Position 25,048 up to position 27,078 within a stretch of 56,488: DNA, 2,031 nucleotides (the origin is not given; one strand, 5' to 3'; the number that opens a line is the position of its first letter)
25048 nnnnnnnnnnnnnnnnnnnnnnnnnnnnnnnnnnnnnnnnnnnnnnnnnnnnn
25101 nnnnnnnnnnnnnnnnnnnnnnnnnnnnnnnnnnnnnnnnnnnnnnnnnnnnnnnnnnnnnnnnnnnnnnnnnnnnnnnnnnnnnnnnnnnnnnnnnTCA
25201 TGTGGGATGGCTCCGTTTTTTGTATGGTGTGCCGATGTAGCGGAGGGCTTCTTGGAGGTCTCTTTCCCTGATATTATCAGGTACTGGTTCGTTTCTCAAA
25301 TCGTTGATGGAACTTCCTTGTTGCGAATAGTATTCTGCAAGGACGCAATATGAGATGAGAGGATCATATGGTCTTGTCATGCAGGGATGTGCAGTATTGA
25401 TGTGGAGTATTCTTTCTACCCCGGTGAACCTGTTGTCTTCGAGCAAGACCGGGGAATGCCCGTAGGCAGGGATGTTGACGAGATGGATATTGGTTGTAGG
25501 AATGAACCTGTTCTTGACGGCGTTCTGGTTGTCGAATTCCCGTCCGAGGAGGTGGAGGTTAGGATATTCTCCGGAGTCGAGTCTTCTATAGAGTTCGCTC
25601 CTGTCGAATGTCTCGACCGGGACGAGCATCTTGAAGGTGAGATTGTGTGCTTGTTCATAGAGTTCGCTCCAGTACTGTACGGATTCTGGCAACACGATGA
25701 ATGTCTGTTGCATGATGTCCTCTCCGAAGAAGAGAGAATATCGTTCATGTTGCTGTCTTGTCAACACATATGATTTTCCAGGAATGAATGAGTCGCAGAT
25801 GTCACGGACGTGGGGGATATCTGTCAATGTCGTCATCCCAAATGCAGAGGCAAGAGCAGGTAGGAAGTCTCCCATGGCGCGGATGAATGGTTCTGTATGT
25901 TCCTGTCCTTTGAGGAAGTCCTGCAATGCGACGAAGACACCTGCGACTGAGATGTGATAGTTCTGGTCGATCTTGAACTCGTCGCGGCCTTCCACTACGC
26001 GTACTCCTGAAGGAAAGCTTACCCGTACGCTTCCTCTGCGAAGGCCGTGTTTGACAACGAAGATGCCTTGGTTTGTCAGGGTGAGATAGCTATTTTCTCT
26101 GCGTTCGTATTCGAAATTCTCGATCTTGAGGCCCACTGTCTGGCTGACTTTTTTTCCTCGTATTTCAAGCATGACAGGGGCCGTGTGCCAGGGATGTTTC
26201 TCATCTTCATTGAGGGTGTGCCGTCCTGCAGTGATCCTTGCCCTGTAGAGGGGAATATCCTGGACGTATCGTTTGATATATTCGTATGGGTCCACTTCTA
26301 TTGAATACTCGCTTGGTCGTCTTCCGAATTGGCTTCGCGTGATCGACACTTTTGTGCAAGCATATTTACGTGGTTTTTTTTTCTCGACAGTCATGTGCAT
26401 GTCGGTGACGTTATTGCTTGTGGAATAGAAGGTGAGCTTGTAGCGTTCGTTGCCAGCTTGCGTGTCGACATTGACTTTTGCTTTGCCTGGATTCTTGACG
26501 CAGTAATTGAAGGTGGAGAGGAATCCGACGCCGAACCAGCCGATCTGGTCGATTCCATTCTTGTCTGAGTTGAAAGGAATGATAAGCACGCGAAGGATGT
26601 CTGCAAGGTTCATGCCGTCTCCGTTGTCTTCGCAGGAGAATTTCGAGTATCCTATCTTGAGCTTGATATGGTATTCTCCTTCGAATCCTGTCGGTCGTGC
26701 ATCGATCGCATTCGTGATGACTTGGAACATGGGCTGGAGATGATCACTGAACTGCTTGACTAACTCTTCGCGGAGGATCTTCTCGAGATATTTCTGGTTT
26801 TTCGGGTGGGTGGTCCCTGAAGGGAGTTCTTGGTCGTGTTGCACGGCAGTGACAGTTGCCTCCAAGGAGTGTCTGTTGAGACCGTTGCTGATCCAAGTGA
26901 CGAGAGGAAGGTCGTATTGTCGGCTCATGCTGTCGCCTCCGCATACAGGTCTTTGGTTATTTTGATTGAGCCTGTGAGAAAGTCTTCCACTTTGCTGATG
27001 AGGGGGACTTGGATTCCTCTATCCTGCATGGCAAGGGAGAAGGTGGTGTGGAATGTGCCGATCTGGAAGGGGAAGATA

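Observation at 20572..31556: Translationally coupled operon of a MoxR AAA+ ATPase, an HExxH-vWA fusion and two Hsp90-like GHKL ATPases, with nuclease and membrane tail genes; candidate undescribed NTPase-driven system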

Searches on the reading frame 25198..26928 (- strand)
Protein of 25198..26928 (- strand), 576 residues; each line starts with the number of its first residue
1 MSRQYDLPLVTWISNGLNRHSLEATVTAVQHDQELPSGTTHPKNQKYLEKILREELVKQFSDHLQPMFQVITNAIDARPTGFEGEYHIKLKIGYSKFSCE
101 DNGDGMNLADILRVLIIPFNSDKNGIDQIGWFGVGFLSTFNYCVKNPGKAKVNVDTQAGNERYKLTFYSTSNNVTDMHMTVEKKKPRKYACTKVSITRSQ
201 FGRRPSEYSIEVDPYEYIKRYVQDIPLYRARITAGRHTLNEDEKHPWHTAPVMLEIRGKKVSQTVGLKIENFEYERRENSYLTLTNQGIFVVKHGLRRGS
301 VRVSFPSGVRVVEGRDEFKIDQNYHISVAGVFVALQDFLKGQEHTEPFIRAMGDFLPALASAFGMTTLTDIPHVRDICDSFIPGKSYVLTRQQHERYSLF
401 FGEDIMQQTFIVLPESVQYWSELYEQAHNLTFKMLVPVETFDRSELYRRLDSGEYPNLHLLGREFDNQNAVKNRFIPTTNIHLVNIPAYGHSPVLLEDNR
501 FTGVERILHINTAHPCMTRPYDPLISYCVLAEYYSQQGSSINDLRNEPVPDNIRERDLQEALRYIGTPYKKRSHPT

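Call 4: search_protein_families(library=pfam, proteins=[window:25198-26928:-], max_evalue=0.1)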
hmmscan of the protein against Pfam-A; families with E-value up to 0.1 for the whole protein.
window:25198-26928:- (576 aa): 2 families
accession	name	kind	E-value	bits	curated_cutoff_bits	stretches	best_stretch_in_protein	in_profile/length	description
PF13589.12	HATPase_c_3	-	1.3e-05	25.7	25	1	69-144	9-86/137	Histidine kinase-, DNA gyrase B-, and HSP90-like ATPase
PF02518.31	HATPase_c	-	0.0012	19.7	26.4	1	69-146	12-86/111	Histidine kinase-, DNA gyrase B-, and HSP90-like ATPase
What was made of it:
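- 25198..26928 (-): G4: 576-aa soluble Hsp90-like GHKL ATPase whose model aligns along whole Hsp90 chains. In this window the catalytic Glu is Gln (Q69) and R65 is Gln. Pfam HATPase_c_3 25.7 bits (call 4).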

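Call 5: search_protein_families(library=padloc, proteins=[window:25198-26928:-], max_evalue=0.1)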
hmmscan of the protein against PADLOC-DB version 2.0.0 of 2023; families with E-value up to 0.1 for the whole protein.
window:25198-26928:- (576 aa): 3 families
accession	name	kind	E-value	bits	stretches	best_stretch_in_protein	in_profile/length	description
PDLC03967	TmtA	-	0.0056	13.1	1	73-141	48-114/1063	-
PDLC03972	TmtA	-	0.024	10.7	1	60-143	38-120/1302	-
PDLC03968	TmtA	-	0.037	9.6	1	101-136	109-144/1486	-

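Call 11: search_solved_structures(query=window:25198-26928:-, max_evalue=1)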
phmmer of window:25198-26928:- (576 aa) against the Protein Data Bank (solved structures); distinct sequences matched with E-value up to 1: 1.
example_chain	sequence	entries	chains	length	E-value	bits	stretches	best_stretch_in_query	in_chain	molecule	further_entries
6cci_A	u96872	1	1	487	0.39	12.4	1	85-141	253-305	Protein ESKIMO 1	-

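Call 14: find_homologous_proteins(query=window:25198-26928:-, max_evalue=0.001)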
Query window:25198-26928:- (576 aa): 40 proteins with E <= 0.001 among 6394 candidates.
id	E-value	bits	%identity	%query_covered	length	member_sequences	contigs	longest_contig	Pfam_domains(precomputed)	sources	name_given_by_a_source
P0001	0.0e+0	1343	100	100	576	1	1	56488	PF13589.13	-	-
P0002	1.3e-112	395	39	93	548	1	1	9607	PF13589.13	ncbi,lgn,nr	ncbi:ATP-binding protein [Candidatus Woesearchaeota archaeon]|nr:ATP-binding protein [Candidatus Woe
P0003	1.0e-105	373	38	92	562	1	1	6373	PF13589.13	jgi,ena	-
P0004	2.3e-105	371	39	93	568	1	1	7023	-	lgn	-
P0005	9.8e-105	369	39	93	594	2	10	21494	PF13589.13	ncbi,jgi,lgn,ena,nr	ncbi:ATP-binding protein [Candidatus Pacearchaeota archaeon]|nr:ATP-binding protein [Candidatus Pace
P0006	1.2e-104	369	38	92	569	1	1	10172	PF13589.13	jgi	jgi:hypothetical protein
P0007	1.5e-103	365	37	99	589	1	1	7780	PF13589.13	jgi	jgi:hypothetical protein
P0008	1.8e-103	365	37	94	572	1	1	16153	PF13589.13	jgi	-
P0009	9.5e-103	363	36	95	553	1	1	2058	PF13589.13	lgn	-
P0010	3.1e-101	358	37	94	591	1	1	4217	PF13589.13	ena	-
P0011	3.8e-98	348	37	92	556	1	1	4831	PF02518.32,PF13589.13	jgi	jgi:hypothetical protein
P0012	4.0e-97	344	34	96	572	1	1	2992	PF13589.13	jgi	jgi:hypothetical protein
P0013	2.4e-96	342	34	100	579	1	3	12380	PF13589.13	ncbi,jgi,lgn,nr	ncbi:ATP-binding protein [Candidatus Woesearchaeota archaeon]|nr:ATP-binding protein [Candidatus Woe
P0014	4.9e-96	341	36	97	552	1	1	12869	PF13589.13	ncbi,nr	ncbi:MAG: ATP-binding protein [Nanoarchaeota archaeon]|nr:ATP-binding protein [Nanoarchaeota archaeo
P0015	1.2e-94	336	36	93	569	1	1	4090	PF13589.13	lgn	-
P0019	2.6e-90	322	34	93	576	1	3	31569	PF13589.13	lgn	-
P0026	8.2e-81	290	32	95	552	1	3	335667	PF13589.13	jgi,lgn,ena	-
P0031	4.7e-76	275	33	92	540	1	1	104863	PF13589.13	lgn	-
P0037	1.6e-62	230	33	80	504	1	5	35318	PF13589.13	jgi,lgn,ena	-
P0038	9.4e-56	208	28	90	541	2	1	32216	PF13589.13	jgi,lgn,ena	-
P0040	3.3e-47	179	26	93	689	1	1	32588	-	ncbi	-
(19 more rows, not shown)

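Call 15: find_encoding_contigs(protein=P0026, flank=10000, max_places=2)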
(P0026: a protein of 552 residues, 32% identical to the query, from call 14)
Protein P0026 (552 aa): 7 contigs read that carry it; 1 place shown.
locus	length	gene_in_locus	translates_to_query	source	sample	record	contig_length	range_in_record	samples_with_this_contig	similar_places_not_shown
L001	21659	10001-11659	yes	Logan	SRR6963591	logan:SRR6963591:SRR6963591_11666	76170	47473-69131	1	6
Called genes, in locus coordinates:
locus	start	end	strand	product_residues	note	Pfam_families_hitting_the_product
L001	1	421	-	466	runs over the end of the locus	PF00150:Cellulase, PF01301:Glyco_hydro_35 (weak)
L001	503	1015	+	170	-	-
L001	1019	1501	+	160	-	PF05406:WGR (weak)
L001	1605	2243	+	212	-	PF13328:HD_4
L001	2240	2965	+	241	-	PF00300:His_Phos_1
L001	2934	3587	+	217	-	-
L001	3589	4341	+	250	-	PF01885:PTS_2-RNA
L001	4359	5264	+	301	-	PF00248:Aldo_ket_red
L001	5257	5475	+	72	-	PF02810:SEC-C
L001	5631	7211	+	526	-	-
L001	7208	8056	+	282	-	-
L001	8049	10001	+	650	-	-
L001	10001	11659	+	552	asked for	PF13589:HATPase_c_3 (weak)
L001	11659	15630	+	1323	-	-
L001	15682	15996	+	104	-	-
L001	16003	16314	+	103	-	-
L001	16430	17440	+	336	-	PF09414:RNA_ligase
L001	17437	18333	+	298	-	PF13671:AAA_33, PF03767:Acid_phosphat_B (faint), PF25109:HAD_PNKP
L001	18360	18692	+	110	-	-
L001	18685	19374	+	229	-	-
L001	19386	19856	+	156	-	-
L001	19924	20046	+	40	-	-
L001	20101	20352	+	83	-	-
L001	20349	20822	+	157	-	-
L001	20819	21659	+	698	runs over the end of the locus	-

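Call 16: find_encoding_contigs(protein=P0031, flank=10000, max_places=2)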
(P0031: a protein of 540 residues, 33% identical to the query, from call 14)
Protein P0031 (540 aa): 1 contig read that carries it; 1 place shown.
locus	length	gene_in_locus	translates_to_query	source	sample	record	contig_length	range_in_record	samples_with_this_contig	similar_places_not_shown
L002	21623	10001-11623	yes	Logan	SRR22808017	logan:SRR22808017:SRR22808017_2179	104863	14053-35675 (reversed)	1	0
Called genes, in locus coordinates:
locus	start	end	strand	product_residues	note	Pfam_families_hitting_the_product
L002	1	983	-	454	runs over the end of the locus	PF00150:Cellulase, PF18564:Glyco_hydro_5_C (faint)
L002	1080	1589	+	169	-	-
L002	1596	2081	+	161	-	PF05406:WGR (weak)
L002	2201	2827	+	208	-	PF13328:HD_4 (weak)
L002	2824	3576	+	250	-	PF00300:His_Phos_1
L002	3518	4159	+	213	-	-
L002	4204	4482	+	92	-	-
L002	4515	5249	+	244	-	PF01885:PTS_2-RNA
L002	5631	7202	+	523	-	-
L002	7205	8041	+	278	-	-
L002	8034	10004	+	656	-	-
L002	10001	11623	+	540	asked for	PF13589:HATPase_c_3 (weak)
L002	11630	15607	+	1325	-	-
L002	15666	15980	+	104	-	-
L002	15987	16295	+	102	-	-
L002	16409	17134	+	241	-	-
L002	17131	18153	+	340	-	PF09414:RNA_ligase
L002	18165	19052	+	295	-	PF13671:AAA_33, PF25109:HAD_PNKP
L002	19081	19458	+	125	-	-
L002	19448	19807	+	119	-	-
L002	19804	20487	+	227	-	-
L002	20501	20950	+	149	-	-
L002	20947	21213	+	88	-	-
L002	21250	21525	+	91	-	-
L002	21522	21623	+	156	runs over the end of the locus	-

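Call 17: find_encoding_contigs(protein=P0040, flank=10000, max_places=2)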
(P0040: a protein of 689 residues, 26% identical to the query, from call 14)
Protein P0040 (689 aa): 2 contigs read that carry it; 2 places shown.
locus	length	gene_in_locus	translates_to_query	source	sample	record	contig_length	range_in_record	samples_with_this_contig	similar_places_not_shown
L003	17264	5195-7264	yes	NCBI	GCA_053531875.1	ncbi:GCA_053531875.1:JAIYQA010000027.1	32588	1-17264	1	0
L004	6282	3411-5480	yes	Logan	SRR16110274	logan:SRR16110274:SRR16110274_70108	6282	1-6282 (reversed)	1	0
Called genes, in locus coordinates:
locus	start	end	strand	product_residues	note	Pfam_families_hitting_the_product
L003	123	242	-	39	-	-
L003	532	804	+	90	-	PF13656:RNA_pol_L_2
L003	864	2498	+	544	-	-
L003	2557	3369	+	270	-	-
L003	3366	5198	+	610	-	-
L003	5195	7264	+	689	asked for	-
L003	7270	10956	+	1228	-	-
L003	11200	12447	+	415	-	PF02308:MgtC, PF13194:DUF4010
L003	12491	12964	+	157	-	PF00578:AhpC-TSA, PF08534:Redoxin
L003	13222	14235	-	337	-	PF03061:4HBT (weak), PF13622:4HBT_3 (faint), PF03061:4HBT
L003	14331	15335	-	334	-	-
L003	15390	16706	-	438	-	-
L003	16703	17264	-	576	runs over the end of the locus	PF08439:Peptidase_M3_N, PF01432:Peptidase_M3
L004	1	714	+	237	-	?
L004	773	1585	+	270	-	-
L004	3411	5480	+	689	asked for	-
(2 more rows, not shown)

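Call 18: search_protein_families(library=ncbifam, proteins=[window:25198-26928:-], max_evalue=0.1)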
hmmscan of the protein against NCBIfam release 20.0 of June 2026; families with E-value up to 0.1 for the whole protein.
window:25198-26928:- (576 aa): 2 families
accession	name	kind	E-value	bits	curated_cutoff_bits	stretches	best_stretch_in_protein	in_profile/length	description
NF047352.1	P_loop_sacsin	domain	2.1e-07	31.3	50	1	70-143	7-74/80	sacsin N-terminal ATP-binding-like domain-containing protein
NF010683.0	PRK14083.1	equivalog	0.056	11.9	455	1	67-140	34-118/604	HSP90 family protein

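Call 21: find_related_loci(query=A1, collection=genome_contigs, flank=10000)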
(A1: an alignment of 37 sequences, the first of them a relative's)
Query A1 (576 aa) in genome_contigs; peptide patterns used: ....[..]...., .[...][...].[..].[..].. (x = any residue, [..] = any of these).
288 stretches matched a pattern; 20 encode a relative of the query (tblastn E <= 1e-3); 20 distinct loci.
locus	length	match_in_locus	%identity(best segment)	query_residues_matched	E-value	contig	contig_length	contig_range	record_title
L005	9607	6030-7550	39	3-535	2e-121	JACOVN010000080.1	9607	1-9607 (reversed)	MAG: Candidatus Woesearchaeota archaeon isolate NC_groundwater_101_Ag_S-0.1um_45_28 S_p1_S3_170907_scaffold_933318, whol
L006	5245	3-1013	54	235-572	7e-112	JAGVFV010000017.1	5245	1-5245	MAG: archaeon isolate DeMMO2_30 c_000000073735, whole genome shotgun sequence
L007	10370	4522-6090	39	4-538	1e-110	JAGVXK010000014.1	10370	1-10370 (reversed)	Candidatus Pacearchaeota archaeon isolate RIFCSPHIGHO2_01_FULL_35_25 rifcsphigho2_01_scaffold_17347, whole genome shotgu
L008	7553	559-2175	36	1-535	8e-107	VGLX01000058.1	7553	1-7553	MAG: Candidatus Woesearchaeota archaeon isolate M_DeepCast_400m_m2_277 M_DeepCast_400m_m2_277_Ga0194112_10020344, whole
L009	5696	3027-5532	38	1-533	9e-106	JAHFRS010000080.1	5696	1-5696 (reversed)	MAG: archaeon isolate nzgw58 NODE_11293_length_5697_cov_4.119978, whole genome shotgun sequence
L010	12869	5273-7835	36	1-560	1e-103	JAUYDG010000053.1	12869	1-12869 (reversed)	MAG: Nanoarchaeota archaeon isolate C20_metabat.bin.16 C20_k141_427680, whole genome shotgun sequence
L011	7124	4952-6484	35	5-533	1e-100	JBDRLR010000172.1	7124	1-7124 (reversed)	MAG: Nanoarchaeota archaeon isolate MEGAHIT-group-1.787 k141_9532636, whole genome shotgun sequence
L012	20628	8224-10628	36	1-535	5e-100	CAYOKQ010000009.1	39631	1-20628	MAG TPA_asm: uncultured Methanosarcinales archaeon isolate binchicken_co125_1105 genome assembly, contig: NODE_1961_leng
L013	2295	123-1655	35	5-533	6e-103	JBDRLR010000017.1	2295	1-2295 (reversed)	MAG: Nanoarchaeota archaeon isolate MEGAHIT-group-1.787 k141_4469384, whole genome shotgun sequence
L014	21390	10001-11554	32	2-538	1e-91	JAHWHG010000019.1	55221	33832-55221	MAG: Candidatus Woesearchaeota archaeon isolate FT2_348 k127_74273087, whole genome shotgun sequence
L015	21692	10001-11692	33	1-572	1e-89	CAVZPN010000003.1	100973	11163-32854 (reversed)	MAG: uncultured archaeon isolate MFD02832.bin.2.135 genome assembly, contig: contig_12804, whole genome shotgun sequence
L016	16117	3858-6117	33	5-533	9e-86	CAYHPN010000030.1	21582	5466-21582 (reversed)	MAG TPA_asm: Candidatus Woesearchaeota archaeon isolate ERP119705_co14_220 genome assembly, contig: NODE_2275_length_215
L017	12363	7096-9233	32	1-517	6e-73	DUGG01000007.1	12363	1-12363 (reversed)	MAG TPA_asm: Candidatus Woesearchaeota archaeon isolate UBA10216 contig_2196, whole genome shotgun sequence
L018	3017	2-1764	36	26-534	2e-73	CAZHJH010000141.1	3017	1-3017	MAG TPA_asm: uncultured Methanosarcinales archaeon isolate SRP050083_co7_604 genome assembly, contig: NODE_49332_length_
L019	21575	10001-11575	31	5-535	4e-70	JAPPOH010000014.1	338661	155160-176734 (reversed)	MAG: Candidatus Woesearchaeota archaeon isolate SB9152_S1_bin_12 NODE_4_length_338661_cov_33.7227, whole genome shotgun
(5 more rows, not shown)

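Call 27: search_solved_structures(query=A1, max_evalue=10, show_alignments=3)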
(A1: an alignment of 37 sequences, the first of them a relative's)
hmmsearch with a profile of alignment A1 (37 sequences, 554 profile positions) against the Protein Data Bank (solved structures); distinct sequences matched with E-value up to 10: 117 (the best 60 are shown).
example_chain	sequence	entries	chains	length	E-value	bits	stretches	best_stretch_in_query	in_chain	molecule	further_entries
7u4c_A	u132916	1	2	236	0.00044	22.4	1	70-163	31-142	Chaperone protein HtpG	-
2ior_A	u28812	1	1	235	0.00067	21.8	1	70-162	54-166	Chaperone protein htpG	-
1y4s_A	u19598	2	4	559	0.0032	19.6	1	70-159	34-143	Chaperone protein htpG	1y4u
2iop_A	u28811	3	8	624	0.0035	19.5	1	70-160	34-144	Chaperone protein htpG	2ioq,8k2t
7k9r_A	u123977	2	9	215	0.01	18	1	70-163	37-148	Hsp90-like protein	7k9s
7k9u_A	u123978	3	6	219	0.01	17.9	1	70-163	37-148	Hsp90-like protein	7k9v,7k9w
8jra_A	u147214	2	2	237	0.018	17.1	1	70-163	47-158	Heat shock protein HSP 90-alpha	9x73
3k60_A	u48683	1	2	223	0.023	16.7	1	77-164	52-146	Heat shock protein 86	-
2jjc_A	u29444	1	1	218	0.058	15.4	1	70-163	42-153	HEAT SHOCK PROTEIN HSP 90-ALPHA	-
6gp4_A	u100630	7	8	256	0.061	15.4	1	70-163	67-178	Heat shock protein HSP 90-alpha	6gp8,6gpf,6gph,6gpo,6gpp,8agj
3h80_A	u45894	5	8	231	0.061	15.4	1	94-163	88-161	Heat shock protein 83-1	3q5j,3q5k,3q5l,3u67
2k5b_A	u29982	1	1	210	0.065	15.3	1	70-163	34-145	Heat shock protein HSP 90-alpha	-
6ei5_A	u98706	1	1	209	0.065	15.3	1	70-163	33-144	Heat shock protein HSP 90-alpha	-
5ggz_B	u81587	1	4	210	0.066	15.3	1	70-163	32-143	Heat shock protein HSP 90-alpha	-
3d36_A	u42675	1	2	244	0.066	15.3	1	65-116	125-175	Sporulation kinase B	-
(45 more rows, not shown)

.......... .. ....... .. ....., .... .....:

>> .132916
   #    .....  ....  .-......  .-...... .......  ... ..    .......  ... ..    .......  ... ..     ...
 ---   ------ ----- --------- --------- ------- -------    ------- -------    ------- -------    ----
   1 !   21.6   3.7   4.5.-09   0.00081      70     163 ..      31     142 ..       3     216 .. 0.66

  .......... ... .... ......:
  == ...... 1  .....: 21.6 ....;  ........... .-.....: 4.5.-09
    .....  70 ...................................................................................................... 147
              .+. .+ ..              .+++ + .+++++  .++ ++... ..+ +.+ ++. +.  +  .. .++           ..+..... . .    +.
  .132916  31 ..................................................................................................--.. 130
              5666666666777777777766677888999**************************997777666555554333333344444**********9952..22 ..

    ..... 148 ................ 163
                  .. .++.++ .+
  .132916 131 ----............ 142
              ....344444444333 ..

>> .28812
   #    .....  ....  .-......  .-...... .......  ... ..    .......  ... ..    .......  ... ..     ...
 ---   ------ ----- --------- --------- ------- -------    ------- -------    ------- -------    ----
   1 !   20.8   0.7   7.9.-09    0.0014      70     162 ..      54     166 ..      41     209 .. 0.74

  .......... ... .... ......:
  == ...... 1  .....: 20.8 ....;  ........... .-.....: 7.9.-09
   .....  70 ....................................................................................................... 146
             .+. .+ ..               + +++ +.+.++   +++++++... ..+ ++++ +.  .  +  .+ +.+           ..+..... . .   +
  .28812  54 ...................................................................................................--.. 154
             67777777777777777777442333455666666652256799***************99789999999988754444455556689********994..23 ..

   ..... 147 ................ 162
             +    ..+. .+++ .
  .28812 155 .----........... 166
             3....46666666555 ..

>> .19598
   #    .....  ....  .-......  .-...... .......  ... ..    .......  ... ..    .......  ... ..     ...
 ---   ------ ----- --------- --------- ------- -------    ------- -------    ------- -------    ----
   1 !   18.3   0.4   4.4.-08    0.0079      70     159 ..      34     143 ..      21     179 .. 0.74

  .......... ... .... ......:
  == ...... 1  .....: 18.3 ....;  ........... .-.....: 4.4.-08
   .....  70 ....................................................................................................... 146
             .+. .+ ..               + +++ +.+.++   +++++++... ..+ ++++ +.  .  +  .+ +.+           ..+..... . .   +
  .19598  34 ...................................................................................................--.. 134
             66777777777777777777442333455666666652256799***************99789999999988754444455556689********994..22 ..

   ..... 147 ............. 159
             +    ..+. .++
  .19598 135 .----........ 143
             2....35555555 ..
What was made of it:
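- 25198..26928 (-): Profile against PDB: HtpG E 4e-4 (call 27).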
